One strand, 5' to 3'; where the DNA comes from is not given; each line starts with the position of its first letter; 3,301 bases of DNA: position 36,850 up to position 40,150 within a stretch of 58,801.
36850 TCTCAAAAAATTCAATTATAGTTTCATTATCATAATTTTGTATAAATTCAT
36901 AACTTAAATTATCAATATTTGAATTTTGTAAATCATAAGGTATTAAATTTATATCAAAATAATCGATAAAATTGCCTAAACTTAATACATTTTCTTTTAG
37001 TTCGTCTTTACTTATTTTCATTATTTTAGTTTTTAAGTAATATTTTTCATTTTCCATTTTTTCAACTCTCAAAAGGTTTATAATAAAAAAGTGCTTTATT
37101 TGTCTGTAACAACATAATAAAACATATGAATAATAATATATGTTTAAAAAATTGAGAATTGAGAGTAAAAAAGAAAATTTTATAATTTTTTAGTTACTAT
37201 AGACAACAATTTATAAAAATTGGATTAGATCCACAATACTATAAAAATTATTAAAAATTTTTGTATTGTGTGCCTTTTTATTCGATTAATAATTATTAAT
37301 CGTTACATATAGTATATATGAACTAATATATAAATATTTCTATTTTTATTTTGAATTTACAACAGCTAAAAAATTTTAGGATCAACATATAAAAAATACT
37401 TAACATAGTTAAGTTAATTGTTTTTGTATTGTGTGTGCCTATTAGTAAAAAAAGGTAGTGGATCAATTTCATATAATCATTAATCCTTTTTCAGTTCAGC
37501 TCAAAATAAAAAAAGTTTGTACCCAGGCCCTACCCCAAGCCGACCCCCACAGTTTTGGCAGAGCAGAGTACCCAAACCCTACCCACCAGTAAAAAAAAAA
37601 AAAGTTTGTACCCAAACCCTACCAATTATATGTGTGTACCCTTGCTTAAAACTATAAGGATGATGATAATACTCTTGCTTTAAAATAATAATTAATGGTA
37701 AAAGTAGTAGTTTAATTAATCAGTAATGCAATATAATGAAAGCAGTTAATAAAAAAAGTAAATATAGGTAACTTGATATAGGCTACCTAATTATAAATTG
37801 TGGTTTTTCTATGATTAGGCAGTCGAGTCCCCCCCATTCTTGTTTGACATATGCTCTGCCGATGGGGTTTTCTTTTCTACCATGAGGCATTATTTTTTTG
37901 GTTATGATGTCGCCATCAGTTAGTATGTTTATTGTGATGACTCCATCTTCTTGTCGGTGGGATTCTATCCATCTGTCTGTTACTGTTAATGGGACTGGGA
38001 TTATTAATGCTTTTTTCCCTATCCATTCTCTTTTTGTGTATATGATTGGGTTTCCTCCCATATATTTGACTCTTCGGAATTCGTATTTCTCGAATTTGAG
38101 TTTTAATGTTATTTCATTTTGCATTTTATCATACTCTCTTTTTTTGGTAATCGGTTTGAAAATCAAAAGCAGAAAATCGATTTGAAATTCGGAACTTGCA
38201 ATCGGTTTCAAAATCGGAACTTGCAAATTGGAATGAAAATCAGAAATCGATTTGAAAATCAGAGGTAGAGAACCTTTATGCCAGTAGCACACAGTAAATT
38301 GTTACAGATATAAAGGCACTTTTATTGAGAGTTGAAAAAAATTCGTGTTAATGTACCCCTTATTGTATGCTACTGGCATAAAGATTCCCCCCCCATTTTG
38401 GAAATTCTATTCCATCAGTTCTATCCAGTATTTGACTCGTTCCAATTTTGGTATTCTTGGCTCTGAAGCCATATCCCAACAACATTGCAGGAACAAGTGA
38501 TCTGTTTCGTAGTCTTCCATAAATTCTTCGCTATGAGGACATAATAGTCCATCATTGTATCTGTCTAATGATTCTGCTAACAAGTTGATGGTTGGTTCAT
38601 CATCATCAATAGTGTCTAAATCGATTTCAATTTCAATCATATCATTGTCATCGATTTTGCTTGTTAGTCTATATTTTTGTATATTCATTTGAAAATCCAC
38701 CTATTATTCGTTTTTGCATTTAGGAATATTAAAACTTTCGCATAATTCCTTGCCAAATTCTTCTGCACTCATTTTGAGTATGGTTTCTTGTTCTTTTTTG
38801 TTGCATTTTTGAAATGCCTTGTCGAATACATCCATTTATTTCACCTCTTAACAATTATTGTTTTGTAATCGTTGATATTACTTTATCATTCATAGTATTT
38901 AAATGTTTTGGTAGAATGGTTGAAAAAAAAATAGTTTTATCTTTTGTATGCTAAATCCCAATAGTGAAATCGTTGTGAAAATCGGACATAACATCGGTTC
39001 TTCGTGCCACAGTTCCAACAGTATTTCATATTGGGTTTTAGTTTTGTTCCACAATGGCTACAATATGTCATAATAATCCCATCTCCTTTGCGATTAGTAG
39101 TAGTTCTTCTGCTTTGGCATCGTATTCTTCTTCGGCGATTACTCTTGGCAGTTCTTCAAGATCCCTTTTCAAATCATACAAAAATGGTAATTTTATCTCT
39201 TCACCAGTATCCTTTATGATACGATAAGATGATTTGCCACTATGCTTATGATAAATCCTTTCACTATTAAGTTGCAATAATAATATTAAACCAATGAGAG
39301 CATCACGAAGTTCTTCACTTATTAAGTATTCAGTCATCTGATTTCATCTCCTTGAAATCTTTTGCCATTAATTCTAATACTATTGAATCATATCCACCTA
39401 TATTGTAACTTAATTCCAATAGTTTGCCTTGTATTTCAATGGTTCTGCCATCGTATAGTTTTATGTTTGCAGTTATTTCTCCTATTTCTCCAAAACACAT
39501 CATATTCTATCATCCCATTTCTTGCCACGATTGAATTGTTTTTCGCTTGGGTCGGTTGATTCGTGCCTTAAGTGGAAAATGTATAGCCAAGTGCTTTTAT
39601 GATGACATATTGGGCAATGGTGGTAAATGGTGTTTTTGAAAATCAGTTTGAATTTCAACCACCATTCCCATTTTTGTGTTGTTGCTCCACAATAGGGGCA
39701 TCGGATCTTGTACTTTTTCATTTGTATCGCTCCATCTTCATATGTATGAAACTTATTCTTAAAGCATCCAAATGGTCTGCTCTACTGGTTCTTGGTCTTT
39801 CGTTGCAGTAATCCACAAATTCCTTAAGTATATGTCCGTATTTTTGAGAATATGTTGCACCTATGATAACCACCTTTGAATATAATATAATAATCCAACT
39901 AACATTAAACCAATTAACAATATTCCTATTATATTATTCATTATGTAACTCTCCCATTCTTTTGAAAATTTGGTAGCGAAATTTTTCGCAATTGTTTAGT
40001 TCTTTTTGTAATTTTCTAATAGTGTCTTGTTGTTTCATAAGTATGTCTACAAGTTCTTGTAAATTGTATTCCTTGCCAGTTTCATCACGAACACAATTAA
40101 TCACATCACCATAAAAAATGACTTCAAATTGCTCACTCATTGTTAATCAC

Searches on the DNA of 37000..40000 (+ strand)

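Call 9: search_dna_similar(query=window:37000-40000:+, collection=phages, mode=distant)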
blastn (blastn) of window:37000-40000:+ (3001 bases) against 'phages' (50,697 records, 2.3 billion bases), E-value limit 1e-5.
No match.

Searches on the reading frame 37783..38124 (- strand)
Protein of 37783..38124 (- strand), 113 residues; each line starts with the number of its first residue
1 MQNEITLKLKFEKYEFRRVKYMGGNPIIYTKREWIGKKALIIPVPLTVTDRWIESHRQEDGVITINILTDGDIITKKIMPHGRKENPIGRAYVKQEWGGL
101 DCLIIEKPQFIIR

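Call 13: search_protein_families(library=pfam, proteins=[window:37783-38124:-], max_evalue=0.1)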
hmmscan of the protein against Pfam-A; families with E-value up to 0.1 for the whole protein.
window:37783-38124:- (113 aa): 0 families

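Call 14: search_protein_families(library=phrogs, proteins=[window:37783-38124:-], max_evalue=0.01)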
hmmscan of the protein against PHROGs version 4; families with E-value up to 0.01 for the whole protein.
window:37783-38124:- (113 aa): 0 families

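Call 16: find_related_loci(query=window:37783-38124:-, collection=viral_contigs, flank=5000)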
Query window:37783-38124:- (113 aa) in viral_contigs; peptide patterns used: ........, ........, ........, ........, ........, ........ (x = any residue, [..] = any of these).
3 stretches matched a pattern, but none encodes a relative of the query by tblastn (E <= 1e-3).

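Call 17: find_encoding_contigs(protein=window:37783-38124:-, flank=5000, max_places=10)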
Protein window:37783-38124:- (113 aa): 5 contigs read that carry it; 1 place shown.
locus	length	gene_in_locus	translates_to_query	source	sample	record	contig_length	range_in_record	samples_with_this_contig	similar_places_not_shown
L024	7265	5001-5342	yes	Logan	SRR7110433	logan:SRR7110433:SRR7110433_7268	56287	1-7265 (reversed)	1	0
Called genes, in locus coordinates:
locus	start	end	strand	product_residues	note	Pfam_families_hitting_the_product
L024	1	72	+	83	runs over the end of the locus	-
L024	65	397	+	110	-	-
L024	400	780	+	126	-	-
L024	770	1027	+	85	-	-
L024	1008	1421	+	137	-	-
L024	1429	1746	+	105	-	-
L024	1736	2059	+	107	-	-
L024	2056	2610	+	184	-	-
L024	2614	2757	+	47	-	-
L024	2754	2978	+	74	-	-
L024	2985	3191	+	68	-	-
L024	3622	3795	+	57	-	-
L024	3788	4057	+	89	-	-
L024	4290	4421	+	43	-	-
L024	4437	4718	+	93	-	-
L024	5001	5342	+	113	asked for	-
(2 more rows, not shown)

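Call 20: find_homologous_proteins(query=window:37783-38124:-, max_evalue=0.001)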
Query window:37783-38124:- (113 aa): 23 proteins with E <= 0.001 among 24 candidates.
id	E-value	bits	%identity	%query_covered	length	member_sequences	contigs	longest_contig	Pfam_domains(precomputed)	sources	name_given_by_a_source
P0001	2.9e-70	252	100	100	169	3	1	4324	-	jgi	-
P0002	1.8e-61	223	90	97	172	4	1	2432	-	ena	-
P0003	1.3e-58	214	85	95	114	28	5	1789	-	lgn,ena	-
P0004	2.0e-55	204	80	97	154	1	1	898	-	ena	-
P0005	1.5e-54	201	79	95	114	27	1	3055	-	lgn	-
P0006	4.7e-54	199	80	94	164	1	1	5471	-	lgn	-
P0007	1.2e-38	150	64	95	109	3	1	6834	-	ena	-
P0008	3.3e-33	132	61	94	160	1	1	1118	-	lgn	-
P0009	3.1e-32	129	60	94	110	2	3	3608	-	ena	-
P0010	8.1e-30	121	54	95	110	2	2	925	-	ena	-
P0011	9.6e-30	121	55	95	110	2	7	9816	-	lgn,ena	-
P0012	3.2e-29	119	54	95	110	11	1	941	-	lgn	-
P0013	5.5e-29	118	55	95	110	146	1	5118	-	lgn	-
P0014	8.6e-29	118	53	95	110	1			-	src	-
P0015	2.1e-28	117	53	95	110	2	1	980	-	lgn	-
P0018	4.2e-23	99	52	96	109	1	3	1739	-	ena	-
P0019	7.0e-23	99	50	97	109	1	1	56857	-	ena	-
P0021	2.2e-22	97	50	96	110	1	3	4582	-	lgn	-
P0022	4.1e-18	83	45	94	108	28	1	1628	PF09853.15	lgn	-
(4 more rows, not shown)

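Call 24: find_encoding_contigs(protein=P0002, flank=3000, max_places=4)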
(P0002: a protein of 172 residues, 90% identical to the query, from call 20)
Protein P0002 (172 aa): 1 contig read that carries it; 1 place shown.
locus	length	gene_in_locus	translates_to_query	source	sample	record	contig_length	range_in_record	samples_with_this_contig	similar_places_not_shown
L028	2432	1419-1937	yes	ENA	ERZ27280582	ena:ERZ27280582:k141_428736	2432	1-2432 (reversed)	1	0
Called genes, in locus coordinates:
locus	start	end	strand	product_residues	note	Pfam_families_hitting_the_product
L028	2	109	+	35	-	?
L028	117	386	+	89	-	-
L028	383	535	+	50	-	-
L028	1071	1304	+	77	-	-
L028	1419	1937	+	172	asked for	-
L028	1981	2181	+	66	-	-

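Call 25: find_encoding_contigs(protein=P0006, flank=3000, max_places=4)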
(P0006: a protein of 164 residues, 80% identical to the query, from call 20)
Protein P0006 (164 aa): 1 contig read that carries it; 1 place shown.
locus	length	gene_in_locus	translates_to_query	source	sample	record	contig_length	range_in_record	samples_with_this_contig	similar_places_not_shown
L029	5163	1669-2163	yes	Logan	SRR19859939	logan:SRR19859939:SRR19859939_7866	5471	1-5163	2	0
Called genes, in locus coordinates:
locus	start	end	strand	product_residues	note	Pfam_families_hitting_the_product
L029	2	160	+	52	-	?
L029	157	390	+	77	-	-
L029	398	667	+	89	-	-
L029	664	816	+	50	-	-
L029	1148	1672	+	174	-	-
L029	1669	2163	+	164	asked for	-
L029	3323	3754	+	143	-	-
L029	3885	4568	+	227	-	-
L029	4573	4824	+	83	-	-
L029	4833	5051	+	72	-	-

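Call 26: find_encoding_contigs(protein=P0007, flank=3000, max_places=4)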
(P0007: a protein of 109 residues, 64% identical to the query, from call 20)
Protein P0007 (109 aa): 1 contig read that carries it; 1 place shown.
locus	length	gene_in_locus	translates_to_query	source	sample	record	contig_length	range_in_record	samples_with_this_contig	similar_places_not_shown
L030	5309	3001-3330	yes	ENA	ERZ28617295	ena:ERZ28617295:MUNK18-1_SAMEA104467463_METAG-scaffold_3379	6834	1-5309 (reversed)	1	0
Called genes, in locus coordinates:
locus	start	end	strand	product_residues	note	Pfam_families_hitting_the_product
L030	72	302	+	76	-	-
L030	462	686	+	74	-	-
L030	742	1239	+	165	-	-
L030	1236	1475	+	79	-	-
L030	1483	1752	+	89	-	-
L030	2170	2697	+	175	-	-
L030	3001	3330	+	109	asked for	-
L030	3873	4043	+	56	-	-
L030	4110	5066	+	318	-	-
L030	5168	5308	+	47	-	?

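Call 38: find_related_loci(query=A3, collection=genome_contigs, flank=4000)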
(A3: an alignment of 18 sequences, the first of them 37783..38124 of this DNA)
Query A3 (113 aa) in genome_contigs; peptide patterns used: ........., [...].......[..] (x = any residue, [..] = any of these).
10 stretches matched a pattern, but none encodes a relative of the query by tblastn (E <= 1e-3).

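Call 39: search_protein_families(library=pfam, alignment_id=A3, max_evalue=1)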
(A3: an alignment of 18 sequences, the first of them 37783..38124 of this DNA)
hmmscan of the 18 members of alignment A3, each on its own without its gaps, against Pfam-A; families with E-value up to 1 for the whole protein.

A. member 1, window:37783-38124:- (113 aa): 0 families

B. families by the number of members that match (of 18 scanned): 8 families
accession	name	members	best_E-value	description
PF18201.7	PIH1_CS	8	0.016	PIH1 CS-like domain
PF09853.14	DUF2080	3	2.3e-05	Putative transposon-encoded protein (DUF2080)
PF20316.5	DUF6612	1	0.056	Family of unknown function (DUF6612)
PF08860.15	DUF1827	1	0.078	Domain of unknown function (DUF1827)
PF21960.2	RCF1-5-like_lid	1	0.14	RCF1/5-like, AAA+ ATPase lid domain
PF12565.13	DUF3747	1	0.15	Protein of unknown function (DUF3747)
PF10609.15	ParA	1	0.17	NUBPL iron-transfer P-loop NTPase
PF20205.3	DUF6567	1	0.31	Family of unknown function (DUF6567)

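Call 42: search_dna_similar(query=window:37783-38124:-, collection=phages, mode=protein, max_evalue=0.01, max_rows=15)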
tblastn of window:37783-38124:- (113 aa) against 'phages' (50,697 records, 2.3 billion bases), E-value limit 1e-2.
No match.

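Call 44: find_encoding_contigs(protein=P0019, flank=6000, max_places=3)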
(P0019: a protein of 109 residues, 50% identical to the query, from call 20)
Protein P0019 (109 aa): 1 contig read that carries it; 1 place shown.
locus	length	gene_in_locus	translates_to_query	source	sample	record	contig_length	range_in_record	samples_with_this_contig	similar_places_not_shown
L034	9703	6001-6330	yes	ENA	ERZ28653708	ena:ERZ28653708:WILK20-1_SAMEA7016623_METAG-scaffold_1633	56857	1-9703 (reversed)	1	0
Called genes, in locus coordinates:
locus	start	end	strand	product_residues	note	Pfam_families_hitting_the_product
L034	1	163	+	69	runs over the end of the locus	-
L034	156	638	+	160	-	-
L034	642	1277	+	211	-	-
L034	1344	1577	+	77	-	-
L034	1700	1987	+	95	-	-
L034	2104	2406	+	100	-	-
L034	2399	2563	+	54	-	-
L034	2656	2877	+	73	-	-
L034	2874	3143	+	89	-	-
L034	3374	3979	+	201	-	-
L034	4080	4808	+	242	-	-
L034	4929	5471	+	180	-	-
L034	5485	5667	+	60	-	-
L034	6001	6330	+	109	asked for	-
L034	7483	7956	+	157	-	-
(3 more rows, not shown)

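Call 45: find_encoding_contigs(protein=P0011, flank=5000, max_places=6)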
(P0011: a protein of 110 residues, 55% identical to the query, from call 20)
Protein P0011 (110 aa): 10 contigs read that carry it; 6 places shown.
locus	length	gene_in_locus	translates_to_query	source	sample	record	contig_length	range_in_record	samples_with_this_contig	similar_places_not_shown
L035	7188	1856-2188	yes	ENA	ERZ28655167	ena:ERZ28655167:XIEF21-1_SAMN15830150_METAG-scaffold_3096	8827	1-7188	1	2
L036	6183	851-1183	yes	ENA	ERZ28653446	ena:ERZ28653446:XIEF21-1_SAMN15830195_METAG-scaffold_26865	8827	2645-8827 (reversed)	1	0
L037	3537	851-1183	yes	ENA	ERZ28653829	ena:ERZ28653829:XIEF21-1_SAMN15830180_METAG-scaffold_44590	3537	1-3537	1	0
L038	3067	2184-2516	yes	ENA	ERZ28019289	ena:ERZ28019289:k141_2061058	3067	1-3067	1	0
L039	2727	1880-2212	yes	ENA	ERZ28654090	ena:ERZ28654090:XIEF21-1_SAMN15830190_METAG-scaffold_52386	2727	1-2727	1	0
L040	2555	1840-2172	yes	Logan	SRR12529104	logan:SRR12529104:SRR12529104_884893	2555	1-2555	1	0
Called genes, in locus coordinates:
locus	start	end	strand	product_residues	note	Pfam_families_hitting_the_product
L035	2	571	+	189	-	?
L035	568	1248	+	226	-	PF01555:N6_N4_Mtase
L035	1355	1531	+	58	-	-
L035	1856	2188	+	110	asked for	-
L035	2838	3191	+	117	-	-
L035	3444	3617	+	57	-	-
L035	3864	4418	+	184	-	-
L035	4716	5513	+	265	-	-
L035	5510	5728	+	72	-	-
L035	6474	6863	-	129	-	-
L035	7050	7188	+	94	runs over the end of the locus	PF08271:Zn_Ribbon_TF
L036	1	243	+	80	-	?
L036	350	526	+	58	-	-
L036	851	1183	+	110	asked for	-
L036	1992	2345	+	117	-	-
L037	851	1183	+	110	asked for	-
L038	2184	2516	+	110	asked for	-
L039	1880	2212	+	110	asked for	-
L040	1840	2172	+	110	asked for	-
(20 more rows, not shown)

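Call 46: find_encoding_contigs(protein=P0013, flank=5000, max_places=4)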
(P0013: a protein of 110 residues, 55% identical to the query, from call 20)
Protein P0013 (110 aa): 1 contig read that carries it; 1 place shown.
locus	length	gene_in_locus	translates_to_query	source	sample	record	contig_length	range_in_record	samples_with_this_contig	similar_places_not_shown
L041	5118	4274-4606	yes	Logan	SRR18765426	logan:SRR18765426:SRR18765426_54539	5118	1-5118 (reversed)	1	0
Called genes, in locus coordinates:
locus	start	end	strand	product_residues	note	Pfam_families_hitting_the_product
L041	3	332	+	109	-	?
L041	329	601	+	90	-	-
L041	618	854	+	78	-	-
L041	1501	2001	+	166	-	-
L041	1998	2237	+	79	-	-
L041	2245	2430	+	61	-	-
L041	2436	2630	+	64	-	-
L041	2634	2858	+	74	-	-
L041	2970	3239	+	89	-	-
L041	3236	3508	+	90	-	-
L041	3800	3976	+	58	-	-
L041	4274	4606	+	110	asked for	-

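Call 59: find_encoding_contigs(protein=P0021, flank=5000, max_places=4)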
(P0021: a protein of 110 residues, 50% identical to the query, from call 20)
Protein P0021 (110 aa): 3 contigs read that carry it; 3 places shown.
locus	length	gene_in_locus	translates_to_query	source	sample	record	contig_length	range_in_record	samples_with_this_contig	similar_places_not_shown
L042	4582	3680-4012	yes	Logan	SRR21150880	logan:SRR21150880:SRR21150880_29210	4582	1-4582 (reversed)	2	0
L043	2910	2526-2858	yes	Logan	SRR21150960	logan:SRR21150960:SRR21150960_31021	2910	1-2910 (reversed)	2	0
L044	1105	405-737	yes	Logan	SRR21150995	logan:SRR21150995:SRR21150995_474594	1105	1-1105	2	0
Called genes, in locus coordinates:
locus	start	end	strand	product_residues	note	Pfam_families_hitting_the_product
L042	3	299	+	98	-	?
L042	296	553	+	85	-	-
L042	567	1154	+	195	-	-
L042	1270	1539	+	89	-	-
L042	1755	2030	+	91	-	-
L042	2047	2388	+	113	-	-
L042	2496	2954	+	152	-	-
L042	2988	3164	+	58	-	-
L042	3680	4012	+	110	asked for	-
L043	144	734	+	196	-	-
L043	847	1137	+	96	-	-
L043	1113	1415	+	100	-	-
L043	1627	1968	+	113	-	-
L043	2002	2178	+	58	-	-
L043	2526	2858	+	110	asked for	-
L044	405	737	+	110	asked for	-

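Call 60: find_encoding_contigs(protein=P0022, flank=5000, max_places=4)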
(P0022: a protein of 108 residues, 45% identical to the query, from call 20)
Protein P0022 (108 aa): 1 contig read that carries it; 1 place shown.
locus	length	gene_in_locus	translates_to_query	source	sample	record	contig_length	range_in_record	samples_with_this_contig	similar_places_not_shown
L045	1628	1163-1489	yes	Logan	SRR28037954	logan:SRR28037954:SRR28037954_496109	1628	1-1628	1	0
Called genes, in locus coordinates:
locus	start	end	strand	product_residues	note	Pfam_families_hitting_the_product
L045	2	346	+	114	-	?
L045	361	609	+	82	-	-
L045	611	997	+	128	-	-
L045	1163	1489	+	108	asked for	PF09853:DUF2080 (faint)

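Call 61: find_encoding_contigs(protein=P0018, flank=5000, max_places=4)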
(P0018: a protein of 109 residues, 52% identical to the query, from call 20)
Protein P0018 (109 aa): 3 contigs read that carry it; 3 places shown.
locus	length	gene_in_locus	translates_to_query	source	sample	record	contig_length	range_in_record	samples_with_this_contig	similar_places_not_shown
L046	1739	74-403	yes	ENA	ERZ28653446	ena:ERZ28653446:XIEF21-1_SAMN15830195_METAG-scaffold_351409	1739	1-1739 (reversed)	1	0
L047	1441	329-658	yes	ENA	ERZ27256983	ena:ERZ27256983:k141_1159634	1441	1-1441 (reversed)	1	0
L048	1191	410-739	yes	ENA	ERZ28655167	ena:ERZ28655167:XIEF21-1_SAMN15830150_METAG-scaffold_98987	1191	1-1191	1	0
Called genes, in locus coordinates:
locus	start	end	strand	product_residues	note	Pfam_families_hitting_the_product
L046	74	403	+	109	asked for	-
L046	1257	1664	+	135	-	-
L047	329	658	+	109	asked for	-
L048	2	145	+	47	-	?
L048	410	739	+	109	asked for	-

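Call 63: predict_structure(alignment_id=A3)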
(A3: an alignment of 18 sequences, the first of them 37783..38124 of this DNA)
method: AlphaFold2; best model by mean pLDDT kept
length: 113 residues; sequences in the alignment: 18
mean_pLDDT: 88.2   pTM: 0.80
mean pLDDT of the five models: 88.2, 88.2, 87.8, 87.5, 86.8
residues with pLDDT >= 90: 79; 70-90: 23; 50-70: 7; < 50: 4
segments of 3 or more residues with pLDDT < 50: none
pLDDT, mean of each block of 10 residues (from residue 1): 71 95 94 95 91 94 87 90 92 94 80 50
secondary structure, 60 per line:
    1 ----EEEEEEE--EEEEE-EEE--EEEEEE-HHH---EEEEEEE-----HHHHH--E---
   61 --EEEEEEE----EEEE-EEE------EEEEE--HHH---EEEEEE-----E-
elements in order: E5-11 E14-18 E20-22 E25-30 E38-44 H50-54 E63-69 E74-77 E79-81 E88-92 E101-106

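Call 67: fold_search(model_id=the predicted structure, library=pdb)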
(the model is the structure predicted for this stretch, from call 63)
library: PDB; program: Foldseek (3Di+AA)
matches with E <= 10: 665; with E <= 0.001: 0
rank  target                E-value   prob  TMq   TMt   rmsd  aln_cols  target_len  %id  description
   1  7xtl_B                4.0e-01  0.11  0.19  0.16  12.6       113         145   13  Crystal structure of the C-terminal domain of human N-acetylglucosaminyltransferase IVa (released 2022-09-28)
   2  1dgw_A                4.2e-01  0.06  0.13  0.09  14.3       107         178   14  Structure of the rhombohedral crystal of canavalin from jack bean (released 1999-12-20)
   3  6gzv_A                4.2e-01  0.06  0.15  0.09  18.2       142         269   11  Identification of a druggable VP1-VP3 interprotomer pocket in the capsid of enteroviruses (released 2019-06-05)
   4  8x9a_A                4.5e-01  0.04  0.14  0.10  20.1       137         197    8  Cryo-EM structure of coxsackievirus A16 empty particle in complex with Fab h1A6.2 (released 2024-09-04)
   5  2xzo_A                4.7e-01  0.44  0.33  0.09   6.6       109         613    6  Upf1 helicase - RNA complex (released 2011-03-30)
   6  8x9b_E                4.9e-01  0.03  0.14  0.09  19.1       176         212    8  Cryo-EM structure of coxsackievirus A16 empty particle in complex with Fab h1A6.2 (local refinement) (released 2024-09-04)
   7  7sci                  4.9e-01  0.03  0.11  0.04  14.9       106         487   11  AM0627 metallopeptidase from Akkermansia muciniphila (released 2022-04-27)
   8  8c94_D                5.5e-01  0.10  0.24  0.17  16.3       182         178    6  Cryo-EM captures early ribosome assembly in action (released 2023-04-05)
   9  7vym_A                5.5e-01  0.02  0.12  0.08  19.2       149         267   11  Coxsackievirus B3 at pH7.4 (VP3-234E) incubation with coxsackievirus and adenovirus receptor for 10min (released 2022-01-19)
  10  9wag_A                5.8e-01  0.04  0.17  0.12  18.4       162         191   10  Yeast-expressed polio type 1 expanded virus-like particles (released 2026-03-04)
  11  9d8x_A                6.1e-01  0.03  0.14  0.09  18.3       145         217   11  Cryo-EM structure of Human Enterovirus D94 empty particle (released 2025-09-03)
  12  7yx8_B                6.1e-01  0.03  0.11  0.05  14.6       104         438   12  Crystal structure of the AM0627 (E326A) inactive mutant in complex with PSGL-1-like bis-T glycopeptide and Zn2+ (released 2022-07-20)
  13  7yx8_A                6.1e-01  0.03  0.12  0.04  14.6       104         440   12  Crystal structure of the AM0627 (E326A) inactive mutant in complex with PSGL-1-like bis-T glycopeptide and Zn2+ (released 2022-07-20)
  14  8bqn_A                6.8e-01  0.05  0.17  0.11  16.9       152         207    8  Structure of empty Coxsackievirus A10 embedded in crystalline ice frozen at -140 degree (released 2023-01-11)
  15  8iqe_D                7.1e-01  0.05  0.15  0.04  15.9       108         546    8  Crystal structure of tetrameric K2-2 TSP (released 2024-02-21)
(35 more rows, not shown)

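Call 87: find_related_loci(query=A3, collection=viral_contigs, flank=6000)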
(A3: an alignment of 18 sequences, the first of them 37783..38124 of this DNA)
Query A3 (113 aa) in viral_contigs; peptide patterns used: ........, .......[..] (x = any residue, [..] = any of these).
9 stretches matched a pattern, but none encodes a relative of the query by tblastn (E <= 1e-3).

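Call 88: find_encoding_contigs(protein=P0009, flank=4000, max_places=5)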
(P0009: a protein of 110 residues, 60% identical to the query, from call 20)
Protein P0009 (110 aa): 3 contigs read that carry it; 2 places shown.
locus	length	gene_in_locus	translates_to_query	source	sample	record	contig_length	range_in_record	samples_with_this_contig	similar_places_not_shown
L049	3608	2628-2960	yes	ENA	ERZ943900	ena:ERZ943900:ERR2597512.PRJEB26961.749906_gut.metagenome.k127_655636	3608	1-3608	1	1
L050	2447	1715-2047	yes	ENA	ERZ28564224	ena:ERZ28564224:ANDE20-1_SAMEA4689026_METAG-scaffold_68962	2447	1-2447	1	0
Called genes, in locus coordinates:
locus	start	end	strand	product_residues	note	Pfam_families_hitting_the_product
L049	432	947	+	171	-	-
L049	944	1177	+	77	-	-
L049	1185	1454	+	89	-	-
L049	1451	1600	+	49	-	-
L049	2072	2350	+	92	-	-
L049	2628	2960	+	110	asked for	-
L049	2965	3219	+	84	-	-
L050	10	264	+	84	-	-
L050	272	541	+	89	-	-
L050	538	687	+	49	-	-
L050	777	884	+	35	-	-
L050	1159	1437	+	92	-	-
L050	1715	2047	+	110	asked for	-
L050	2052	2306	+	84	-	-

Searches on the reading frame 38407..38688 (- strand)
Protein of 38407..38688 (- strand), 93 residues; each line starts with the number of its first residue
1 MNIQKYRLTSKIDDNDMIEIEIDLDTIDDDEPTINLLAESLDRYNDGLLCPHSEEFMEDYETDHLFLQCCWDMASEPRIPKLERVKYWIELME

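Call 13: search_protein_families(library=pfam, proteins=[window:38407-38688:-], max_evalue=0.1)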
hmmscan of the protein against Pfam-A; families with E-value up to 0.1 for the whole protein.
window:38407-38688:- (93 aa): 0 families

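Call 14: search_protein_families(library=phrogs, proteins=[window:38407-38688:-], max_evalue=0.01)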
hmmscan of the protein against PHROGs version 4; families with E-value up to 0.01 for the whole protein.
window:38407-38688:- (93 aa): 0 families

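Call 18: find_encoding_contigs(protein=window:38407-38688:-, flank=5000, max_places=10)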
Protein window:38407-38688:- (93 aa): 7 contigs read that carry it; 3 places shown.
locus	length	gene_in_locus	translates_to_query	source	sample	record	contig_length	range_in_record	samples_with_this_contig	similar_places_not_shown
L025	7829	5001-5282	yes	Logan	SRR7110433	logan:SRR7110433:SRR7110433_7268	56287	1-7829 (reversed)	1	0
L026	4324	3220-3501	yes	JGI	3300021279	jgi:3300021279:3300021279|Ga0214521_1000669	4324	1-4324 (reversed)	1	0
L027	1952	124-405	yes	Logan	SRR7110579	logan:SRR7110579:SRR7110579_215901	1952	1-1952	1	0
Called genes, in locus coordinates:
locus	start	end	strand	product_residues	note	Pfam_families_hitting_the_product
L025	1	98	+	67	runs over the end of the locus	-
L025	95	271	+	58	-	-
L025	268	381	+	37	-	-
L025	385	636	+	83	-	-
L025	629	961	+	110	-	-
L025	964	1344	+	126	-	-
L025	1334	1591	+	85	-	-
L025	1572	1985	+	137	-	-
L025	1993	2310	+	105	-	-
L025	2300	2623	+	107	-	-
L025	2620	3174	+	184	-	-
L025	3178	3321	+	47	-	-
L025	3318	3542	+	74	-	-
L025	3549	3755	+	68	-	-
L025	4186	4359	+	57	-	-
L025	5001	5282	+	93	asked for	-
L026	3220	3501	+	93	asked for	-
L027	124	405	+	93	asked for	-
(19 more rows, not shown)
